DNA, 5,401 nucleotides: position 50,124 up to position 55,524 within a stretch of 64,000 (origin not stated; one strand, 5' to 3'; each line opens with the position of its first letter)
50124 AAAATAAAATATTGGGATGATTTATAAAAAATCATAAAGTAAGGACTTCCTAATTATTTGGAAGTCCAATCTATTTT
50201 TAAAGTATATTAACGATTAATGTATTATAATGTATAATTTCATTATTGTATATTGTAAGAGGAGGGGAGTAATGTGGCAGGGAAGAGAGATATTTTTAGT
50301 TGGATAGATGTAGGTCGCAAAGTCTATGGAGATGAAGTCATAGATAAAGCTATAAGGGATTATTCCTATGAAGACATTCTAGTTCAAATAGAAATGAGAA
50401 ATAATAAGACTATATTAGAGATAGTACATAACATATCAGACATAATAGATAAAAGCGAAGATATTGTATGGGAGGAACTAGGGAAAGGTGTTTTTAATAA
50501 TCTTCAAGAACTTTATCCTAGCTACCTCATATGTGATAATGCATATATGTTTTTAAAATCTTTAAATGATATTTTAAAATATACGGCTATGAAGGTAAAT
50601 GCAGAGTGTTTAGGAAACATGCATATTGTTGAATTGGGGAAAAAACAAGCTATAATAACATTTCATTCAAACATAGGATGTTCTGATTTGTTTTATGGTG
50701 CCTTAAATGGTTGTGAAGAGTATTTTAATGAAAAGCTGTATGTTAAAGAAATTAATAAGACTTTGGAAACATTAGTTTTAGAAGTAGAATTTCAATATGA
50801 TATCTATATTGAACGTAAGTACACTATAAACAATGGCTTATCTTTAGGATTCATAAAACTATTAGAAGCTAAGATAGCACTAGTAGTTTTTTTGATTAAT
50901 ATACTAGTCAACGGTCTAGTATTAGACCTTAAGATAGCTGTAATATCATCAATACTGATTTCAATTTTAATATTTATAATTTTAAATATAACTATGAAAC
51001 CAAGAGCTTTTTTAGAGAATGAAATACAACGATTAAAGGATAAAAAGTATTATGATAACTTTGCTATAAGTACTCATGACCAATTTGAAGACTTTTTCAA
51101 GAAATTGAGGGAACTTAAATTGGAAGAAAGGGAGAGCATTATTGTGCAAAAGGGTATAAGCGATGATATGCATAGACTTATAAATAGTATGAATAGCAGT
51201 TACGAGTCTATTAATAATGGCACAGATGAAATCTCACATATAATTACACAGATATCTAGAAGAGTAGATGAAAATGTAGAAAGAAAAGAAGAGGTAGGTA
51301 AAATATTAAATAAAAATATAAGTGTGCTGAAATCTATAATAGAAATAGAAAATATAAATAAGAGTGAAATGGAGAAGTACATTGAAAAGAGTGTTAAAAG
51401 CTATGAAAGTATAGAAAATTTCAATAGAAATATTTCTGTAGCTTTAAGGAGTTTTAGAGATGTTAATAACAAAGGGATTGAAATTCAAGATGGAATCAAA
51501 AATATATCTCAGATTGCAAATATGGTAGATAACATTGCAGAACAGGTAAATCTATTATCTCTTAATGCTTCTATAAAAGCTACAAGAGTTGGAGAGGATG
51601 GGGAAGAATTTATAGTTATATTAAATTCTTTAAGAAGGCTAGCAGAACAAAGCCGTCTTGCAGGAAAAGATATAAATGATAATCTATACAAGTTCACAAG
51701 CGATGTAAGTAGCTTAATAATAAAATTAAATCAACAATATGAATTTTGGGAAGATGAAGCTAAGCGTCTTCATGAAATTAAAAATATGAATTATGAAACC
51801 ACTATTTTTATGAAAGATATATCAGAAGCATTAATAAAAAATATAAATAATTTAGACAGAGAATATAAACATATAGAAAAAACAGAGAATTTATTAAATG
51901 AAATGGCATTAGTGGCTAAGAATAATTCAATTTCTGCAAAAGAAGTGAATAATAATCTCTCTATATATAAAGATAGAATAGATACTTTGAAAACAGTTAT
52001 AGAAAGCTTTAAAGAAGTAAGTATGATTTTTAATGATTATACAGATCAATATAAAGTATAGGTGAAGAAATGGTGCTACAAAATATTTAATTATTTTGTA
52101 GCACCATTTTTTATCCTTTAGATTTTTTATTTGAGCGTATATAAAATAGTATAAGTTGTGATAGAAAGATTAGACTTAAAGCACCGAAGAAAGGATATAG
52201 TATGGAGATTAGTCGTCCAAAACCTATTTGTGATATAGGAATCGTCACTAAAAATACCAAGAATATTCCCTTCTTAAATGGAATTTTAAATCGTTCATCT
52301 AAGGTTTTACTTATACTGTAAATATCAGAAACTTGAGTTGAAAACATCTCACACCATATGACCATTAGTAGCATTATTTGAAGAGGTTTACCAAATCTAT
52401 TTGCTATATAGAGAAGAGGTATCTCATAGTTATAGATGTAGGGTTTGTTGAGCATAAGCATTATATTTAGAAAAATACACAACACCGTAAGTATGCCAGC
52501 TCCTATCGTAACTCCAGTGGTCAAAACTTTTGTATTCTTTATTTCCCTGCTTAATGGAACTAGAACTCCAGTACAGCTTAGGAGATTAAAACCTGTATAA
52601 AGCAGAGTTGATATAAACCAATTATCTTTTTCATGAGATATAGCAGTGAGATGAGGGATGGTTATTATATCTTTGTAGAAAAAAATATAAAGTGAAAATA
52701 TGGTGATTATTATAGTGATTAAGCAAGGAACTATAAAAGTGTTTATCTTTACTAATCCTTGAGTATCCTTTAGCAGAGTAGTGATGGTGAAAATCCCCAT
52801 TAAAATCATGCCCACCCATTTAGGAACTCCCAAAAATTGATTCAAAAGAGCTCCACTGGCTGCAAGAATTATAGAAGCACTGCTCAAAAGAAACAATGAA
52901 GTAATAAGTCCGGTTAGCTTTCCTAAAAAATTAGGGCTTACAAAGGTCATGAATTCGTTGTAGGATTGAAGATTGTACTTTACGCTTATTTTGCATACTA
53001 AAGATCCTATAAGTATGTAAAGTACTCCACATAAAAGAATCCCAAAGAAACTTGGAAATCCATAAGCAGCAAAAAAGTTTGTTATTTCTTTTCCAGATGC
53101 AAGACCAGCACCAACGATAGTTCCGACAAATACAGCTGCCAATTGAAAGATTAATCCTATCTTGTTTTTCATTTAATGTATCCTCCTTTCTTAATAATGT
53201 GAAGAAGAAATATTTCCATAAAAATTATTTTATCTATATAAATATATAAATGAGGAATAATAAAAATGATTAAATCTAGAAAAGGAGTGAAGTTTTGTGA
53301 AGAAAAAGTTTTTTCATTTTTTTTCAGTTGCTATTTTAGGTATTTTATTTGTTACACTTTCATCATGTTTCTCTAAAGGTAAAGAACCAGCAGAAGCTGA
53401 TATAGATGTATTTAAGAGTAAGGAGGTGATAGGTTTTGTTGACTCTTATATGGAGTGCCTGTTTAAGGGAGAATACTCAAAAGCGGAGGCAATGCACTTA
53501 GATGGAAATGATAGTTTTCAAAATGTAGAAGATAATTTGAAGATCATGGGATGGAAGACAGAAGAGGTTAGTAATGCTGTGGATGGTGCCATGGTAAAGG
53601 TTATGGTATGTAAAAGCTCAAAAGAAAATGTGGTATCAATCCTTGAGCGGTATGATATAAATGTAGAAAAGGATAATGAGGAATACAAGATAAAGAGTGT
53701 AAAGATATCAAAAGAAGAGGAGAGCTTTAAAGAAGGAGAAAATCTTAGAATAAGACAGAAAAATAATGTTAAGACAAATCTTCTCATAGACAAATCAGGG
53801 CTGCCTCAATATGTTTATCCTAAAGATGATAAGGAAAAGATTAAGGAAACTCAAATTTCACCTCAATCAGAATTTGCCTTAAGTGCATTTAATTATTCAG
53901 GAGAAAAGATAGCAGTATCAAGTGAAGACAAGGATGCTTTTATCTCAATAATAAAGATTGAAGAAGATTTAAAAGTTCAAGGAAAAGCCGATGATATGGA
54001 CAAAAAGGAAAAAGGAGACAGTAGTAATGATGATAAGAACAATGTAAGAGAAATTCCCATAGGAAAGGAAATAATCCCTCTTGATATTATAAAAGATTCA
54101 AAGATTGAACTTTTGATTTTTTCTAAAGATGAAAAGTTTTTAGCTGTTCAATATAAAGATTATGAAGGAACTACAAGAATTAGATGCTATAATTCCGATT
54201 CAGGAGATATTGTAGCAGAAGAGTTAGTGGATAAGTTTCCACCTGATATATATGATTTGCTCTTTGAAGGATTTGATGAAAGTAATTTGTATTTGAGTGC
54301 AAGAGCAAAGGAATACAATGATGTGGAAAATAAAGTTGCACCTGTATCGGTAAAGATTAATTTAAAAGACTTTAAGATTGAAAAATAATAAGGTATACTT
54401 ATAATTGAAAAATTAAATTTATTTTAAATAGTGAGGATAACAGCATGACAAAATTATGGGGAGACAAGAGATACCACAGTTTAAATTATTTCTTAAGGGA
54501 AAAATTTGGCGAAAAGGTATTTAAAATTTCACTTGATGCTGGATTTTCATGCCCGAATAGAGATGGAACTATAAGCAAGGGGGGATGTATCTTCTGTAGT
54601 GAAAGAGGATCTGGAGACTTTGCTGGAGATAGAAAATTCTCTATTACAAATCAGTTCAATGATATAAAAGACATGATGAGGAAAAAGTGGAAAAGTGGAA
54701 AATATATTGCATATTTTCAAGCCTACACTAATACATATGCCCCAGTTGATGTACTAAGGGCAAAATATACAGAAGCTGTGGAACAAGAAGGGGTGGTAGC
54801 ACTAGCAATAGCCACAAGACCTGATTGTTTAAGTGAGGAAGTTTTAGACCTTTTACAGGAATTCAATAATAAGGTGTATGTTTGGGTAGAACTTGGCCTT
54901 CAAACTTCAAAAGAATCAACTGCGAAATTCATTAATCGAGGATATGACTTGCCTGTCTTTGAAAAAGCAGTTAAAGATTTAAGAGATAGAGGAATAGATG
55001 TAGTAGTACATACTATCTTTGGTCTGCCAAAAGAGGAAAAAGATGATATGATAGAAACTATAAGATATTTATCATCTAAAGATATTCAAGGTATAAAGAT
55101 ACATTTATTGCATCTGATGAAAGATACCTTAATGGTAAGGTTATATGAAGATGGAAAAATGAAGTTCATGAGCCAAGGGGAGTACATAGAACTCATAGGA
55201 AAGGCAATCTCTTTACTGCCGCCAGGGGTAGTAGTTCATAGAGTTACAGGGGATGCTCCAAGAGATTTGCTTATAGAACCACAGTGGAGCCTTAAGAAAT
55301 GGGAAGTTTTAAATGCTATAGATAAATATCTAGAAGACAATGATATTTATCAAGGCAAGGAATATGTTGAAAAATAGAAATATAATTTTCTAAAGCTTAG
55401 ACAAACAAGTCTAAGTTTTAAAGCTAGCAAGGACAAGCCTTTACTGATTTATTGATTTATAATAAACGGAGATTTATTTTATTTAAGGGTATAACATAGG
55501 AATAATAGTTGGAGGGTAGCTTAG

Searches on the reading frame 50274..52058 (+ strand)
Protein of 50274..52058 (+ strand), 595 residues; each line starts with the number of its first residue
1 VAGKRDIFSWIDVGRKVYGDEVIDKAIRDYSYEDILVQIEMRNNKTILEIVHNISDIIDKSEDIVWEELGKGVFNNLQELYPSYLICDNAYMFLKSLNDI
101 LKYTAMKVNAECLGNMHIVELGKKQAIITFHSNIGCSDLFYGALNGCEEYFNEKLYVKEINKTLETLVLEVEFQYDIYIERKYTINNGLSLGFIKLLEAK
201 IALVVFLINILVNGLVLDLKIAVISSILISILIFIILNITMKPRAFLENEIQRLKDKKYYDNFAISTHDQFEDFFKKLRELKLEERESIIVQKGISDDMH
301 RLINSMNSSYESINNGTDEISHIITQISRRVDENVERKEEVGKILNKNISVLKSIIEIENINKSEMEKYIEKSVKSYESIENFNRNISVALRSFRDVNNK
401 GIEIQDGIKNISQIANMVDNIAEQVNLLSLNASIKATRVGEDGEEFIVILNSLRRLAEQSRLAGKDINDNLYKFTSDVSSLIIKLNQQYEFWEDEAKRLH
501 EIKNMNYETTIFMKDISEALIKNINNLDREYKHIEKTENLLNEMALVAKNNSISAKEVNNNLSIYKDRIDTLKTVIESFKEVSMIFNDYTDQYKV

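Call 29: search_protein_families(library=ncbifam, proteins=[window:50274-52058:+], max_evalue=1e-15)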
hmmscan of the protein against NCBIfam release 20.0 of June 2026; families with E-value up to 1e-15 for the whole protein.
window:50274-52058:+ (595 aa): 0 families

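Call 51: search_protein_families(library=pfam, proteins=[window:50274-52058:+], max_evalue=1e-8)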
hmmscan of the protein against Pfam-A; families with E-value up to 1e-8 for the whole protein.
window:50274-52058:+ (595 aa): 2 families
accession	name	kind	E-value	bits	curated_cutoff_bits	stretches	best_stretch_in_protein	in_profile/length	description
PF00015.26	MCPsignal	-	1.7e-17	64.2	34.6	1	384-520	15-151/172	Methyl-accepting chemotaxis protein (MCP) signalling domain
PF07700.20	HNOB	-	1.1e-15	58.3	25.5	1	9-158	7-162/163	Haem-NO-binding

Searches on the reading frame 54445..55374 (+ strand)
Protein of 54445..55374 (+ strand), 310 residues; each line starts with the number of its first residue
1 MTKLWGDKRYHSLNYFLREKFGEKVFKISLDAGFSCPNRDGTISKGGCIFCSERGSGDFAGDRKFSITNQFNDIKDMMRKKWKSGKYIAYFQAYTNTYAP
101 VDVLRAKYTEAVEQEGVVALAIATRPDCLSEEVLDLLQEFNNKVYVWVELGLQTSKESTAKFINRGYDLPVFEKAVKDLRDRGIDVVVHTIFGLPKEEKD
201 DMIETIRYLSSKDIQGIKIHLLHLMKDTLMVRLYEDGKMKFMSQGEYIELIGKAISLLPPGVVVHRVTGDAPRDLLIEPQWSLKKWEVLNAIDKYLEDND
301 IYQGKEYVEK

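Call 29: search_protein_families(library=ncbifam, proteins=[window:54445-55374:+], max_evalue=1e-15)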
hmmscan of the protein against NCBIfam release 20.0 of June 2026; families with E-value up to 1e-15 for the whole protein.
window:54445-55374:+ (310 aa): 2 families
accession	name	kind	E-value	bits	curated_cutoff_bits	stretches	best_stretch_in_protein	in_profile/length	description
TIGR01212.1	TIGR01212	equivalog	4.4e-119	397.1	180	1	9-307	1-300/302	tRNA modification radical SAM protein MnmL/YtqA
TIGR01211.1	ELP3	subfamily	5.4e-19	68.1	350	1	103-278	178-353/522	tRNA uridine(34) 5-carboxymethylaminomethyl modification radical SAM/GNAT enzyme Elp3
